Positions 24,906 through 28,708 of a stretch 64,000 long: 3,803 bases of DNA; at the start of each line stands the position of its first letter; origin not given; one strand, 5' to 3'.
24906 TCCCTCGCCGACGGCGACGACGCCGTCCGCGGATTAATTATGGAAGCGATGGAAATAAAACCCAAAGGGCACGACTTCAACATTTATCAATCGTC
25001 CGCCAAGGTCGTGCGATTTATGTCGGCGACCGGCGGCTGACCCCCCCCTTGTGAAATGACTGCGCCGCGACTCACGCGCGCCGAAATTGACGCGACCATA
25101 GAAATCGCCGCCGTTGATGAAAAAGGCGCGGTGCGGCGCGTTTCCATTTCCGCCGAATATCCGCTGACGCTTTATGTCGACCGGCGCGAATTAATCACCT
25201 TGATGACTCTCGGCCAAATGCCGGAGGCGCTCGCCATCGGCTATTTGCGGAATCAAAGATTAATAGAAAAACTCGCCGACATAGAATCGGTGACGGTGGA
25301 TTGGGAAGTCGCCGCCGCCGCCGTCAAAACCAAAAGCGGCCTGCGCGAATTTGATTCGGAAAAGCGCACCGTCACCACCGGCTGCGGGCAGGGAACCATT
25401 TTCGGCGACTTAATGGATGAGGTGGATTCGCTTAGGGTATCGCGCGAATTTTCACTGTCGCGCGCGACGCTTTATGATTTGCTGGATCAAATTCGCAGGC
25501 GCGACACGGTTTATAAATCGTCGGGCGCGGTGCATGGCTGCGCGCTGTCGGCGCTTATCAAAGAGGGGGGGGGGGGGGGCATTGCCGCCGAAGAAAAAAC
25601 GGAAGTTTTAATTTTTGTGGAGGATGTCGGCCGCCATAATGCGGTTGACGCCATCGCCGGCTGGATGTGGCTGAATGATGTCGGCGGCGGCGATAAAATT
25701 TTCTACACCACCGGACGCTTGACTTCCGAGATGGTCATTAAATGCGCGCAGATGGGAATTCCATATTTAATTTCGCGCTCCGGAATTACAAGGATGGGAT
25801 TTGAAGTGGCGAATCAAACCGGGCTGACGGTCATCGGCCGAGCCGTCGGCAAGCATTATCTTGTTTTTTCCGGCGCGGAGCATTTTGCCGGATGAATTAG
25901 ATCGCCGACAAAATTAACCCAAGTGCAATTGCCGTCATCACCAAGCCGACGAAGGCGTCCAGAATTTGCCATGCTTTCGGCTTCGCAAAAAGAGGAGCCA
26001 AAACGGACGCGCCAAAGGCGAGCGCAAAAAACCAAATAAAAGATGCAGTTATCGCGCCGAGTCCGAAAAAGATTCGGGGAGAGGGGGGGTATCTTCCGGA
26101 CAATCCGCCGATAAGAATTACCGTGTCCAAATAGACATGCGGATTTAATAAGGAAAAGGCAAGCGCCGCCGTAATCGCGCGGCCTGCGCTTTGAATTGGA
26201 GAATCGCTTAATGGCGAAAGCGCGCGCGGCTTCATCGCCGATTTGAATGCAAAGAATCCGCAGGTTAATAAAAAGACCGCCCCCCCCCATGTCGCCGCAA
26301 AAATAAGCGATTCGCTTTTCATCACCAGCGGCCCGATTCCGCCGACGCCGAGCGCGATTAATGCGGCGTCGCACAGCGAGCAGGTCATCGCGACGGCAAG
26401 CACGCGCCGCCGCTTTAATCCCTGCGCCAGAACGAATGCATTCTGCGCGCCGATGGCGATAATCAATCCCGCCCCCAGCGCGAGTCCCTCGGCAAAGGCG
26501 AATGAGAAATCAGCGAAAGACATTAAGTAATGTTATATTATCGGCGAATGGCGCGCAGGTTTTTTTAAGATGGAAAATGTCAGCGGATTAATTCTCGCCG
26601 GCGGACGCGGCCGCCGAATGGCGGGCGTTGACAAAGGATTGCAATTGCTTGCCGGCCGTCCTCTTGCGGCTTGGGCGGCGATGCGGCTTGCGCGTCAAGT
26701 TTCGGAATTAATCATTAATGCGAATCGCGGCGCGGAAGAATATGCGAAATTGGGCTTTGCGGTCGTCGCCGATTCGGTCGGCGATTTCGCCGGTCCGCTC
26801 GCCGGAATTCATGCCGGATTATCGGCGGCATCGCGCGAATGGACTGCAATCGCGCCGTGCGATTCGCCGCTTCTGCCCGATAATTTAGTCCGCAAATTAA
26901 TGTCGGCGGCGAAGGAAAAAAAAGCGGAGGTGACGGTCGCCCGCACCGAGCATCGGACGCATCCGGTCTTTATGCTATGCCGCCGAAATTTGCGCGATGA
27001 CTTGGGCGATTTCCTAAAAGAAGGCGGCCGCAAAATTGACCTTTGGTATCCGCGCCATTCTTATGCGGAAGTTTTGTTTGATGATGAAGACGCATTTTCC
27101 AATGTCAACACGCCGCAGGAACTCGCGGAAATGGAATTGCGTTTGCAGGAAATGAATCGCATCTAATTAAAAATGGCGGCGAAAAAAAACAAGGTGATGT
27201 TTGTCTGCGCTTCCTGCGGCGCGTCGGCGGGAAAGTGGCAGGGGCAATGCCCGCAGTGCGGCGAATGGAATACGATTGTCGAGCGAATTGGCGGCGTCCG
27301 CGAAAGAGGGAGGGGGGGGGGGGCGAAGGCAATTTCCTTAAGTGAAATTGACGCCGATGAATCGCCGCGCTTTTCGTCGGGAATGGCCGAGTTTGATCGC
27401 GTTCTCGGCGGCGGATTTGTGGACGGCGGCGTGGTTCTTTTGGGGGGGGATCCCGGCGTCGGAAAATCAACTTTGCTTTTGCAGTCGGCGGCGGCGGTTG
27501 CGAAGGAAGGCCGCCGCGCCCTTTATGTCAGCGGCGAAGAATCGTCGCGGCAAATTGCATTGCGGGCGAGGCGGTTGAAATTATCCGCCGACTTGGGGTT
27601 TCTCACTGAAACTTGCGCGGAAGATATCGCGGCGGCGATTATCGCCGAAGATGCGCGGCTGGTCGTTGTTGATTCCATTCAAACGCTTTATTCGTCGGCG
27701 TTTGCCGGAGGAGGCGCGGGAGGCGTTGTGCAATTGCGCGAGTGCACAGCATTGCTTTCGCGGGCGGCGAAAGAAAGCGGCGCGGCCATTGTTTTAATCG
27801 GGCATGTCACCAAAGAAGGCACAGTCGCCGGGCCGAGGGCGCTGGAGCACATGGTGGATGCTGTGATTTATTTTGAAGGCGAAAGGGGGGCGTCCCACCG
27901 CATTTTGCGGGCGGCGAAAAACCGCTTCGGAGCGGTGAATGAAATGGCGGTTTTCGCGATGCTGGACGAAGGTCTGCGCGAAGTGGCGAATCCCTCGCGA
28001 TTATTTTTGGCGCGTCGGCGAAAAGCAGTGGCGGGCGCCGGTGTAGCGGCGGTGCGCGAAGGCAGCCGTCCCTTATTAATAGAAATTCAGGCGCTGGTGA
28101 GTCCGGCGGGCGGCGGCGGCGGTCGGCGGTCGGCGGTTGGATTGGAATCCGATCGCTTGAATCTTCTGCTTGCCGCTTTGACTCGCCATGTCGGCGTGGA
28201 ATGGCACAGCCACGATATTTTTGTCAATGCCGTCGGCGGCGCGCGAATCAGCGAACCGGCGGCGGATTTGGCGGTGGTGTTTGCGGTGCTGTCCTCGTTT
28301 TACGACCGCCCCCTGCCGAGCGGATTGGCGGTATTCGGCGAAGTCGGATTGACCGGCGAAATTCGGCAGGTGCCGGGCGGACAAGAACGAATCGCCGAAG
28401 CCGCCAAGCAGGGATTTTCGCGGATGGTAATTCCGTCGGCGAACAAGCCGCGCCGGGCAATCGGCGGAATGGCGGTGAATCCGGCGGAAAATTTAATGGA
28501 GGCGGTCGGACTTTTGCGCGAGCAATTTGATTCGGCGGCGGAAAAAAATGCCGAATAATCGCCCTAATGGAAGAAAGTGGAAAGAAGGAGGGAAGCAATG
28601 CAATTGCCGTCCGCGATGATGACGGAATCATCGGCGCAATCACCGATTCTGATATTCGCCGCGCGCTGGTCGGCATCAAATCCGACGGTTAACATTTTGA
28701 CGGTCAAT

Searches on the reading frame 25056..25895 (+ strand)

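Call 31: search_protein_families(library=pfam, proteins=[window:25056-25895:+], max_evalue=0.01)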
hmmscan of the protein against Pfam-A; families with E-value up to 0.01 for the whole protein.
window:25056-25895:+ (279 aa): 1 family
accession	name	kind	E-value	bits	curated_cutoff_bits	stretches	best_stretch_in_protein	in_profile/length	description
PF02634.21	FdhD-NarQ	-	2.9e-70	237.1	27.2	1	33-276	2-235/237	FdhD/NarQ family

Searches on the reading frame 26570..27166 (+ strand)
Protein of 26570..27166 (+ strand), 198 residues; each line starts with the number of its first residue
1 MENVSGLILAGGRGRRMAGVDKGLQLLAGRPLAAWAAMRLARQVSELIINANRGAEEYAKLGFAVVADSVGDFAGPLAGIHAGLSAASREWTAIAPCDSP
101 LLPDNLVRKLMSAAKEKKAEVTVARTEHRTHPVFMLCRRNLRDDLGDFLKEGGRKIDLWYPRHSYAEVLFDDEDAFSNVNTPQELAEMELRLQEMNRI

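Call 41: find_encoding_contigs(protein=window:26570-27166:+, flank=10000, max_places=10)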
Protein window:26570-27166:+ (198 aa): 4 contigs read that carry it; 4 places shown.
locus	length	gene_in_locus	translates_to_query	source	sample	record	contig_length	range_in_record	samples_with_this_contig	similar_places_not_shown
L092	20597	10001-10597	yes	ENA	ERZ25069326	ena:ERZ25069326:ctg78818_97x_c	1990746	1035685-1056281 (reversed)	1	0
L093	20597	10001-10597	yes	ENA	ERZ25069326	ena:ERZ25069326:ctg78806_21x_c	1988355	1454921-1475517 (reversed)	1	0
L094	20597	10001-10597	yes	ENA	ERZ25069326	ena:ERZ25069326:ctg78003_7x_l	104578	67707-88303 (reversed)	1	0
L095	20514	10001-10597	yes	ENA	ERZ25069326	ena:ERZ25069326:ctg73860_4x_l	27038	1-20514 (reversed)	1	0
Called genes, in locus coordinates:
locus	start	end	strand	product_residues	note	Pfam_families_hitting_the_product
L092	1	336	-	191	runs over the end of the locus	-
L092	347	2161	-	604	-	PF13721:SecD-TM1, PF21760:SecD_1st, PF22599:SecDF_P1_head, PF02355:SecD_SecF_C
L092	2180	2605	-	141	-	PF02699:YajC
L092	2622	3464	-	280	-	PF00149:Metallophos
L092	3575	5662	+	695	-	PF17764:PriA_3primeBD, PF00270:DEAD, PF18074:PriA_C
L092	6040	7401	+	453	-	PF13742:tRNA_anti_2, PF01336:tRNA_anti-codon, PF02601:Exonuc_VII_L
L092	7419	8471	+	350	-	PF04055:Radical_SAM, PF06463:Mob_synth_C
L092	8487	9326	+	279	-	PF02634:FdhD-NarQ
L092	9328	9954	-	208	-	PF01810:LysE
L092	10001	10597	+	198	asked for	PF12804:NTP_transf_3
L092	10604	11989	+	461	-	PF18073:Zn_ribbon_LapB, PF03796:DnaB_C (weak), PF06745:ATPase, PF13481:AAA_25, PF23442:DUF7125 (weak), PF13401:AAA_22 (weak), PF05362:Lon_C (weak), PF13541:ChlI, +2 more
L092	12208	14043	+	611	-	PF03235:GmrSD_N, PF07510:GmrSD_C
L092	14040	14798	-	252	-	PF13505:OMP_b-brl, PF01389:OmpA_membrane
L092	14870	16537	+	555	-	PF00732:GMC_oxred_N, PF00890:FAD_binding_2 (faint), PF07992:Pyr_redox_2 (faint), PF05199:GMC_oxred_C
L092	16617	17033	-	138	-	PF00011:HSP20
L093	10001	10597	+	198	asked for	PF12804:NTP_transf_3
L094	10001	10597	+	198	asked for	PF12804:NTP_transf_3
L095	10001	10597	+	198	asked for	PF12804:NTP_transf_3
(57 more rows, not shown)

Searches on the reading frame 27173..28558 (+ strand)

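Call 31: search_protein_families(library=pfam, proteins=[window:27173-28558:+], max_evalue=0.01)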
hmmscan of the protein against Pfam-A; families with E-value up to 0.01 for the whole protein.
window:27173-28558:+ (461 aa): 15 families
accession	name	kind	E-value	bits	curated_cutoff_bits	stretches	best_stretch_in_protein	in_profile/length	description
PF13481.12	AAA_25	-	2.7e-17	63.5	27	1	79-216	26-194/195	AAA domain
PF06745.19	ATPase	-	5.3e-15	55.9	26.6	1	69-136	3-71/231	KaiC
PF18073.7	Zn_ribbon_LapB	-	1e-11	44.7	25.7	1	10-37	1-28/28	Rubredoxin metal binding domain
PF13541.12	ChlI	-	1.8e-08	34.7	27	1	338-424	34-121/121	Subunit ChlI of Mg-chelatase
PF05362.19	Lon_C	-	1.3e-07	31.8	21.1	1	345-426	92-174/205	Lon protease (S16) C-terminal proteolytic domain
PF03796.21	DnaB_C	-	6.4e-06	26.2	27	1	68-132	3-67/255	DnaB-like helicase C terminal domain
PF13401.12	AAA_22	-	8.1e-06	26.6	27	1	85-211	5-123/130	AAA domain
PF13191.12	AAA_16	-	1e-05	26.6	32.6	1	75-200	17-129/167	AAA ATPase domain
PF08423.17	Rad51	-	3.2e-05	23.8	22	1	150-215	111-178/244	Rad51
PF25199.1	nSTAND_NTPase5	-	3.7e-05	24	34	1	86-130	42-87/145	Novel STAND NTPase 5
PF13479.12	AAA_24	-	6.1e-05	23.4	27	1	88-177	5-81/195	AAA domain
PF00154.27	RecA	-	0.0019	18.2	27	1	56-198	22-167/262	recA bacterial DNA recombination protein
PF13604.12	AAA_30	-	0.0021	18.3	27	0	86-229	19-142/191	AAA domain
PF20720.3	nSTAND3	-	0.0023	18.1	27.2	1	86-123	18-55/155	Novel STAND NTPase 3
PF07728.20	AAA_5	-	0.0042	17.5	22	1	88-135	2-47/139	AAA domain (dynein-related subfamily)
